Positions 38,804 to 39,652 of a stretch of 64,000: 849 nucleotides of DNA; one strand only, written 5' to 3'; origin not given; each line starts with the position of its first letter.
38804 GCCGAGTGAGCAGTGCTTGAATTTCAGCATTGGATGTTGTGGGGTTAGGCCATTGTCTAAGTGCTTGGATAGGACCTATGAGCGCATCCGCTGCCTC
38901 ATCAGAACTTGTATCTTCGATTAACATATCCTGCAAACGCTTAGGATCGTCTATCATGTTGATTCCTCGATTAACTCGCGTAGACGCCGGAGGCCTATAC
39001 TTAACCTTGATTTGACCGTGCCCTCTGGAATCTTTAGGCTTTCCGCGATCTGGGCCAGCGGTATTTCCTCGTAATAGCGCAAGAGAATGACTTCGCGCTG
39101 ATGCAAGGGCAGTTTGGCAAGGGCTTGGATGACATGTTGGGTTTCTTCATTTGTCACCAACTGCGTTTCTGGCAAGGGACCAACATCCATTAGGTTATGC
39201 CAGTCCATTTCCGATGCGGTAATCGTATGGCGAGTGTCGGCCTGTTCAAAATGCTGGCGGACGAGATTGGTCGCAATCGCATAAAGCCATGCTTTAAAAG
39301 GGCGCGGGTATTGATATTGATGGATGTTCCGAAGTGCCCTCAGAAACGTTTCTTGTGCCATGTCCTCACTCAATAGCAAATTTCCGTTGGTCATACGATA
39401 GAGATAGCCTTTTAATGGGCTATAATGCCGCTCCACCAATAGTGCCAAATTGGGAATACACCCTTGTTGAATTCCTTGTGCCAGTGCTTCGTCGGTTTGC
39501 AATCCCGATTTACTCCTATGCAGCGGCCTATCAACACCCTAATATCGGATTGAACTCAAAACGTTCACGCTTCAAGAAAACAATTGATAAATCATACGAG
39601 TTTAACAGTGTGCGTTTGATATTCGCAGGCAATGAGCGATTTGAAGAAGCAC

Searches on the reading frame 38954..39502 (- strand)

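Call 8: search_protein_families(library=pfam, proteins=[window:38954-39502:-])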
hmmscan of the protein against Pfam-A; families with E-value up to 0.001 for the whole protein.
window:38954-39502:- (182 aa): 3 families
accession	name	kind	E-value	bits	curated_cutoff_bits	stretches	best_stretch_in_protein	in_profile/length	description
PF04542.20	Sigma70_r2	-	6.2e-16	58.4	24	1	22-89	1-69/71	Sigma-70 region 2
PF04545.22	Sigma70_r4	-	2e-15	56.4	24.1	1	127-176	1-50/50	Sigma-70, region 4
PF08281.18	Sigma70_r4_2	-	1.5e-14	53.8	25.7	1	124-174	4-54/54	Sigma-70, region 4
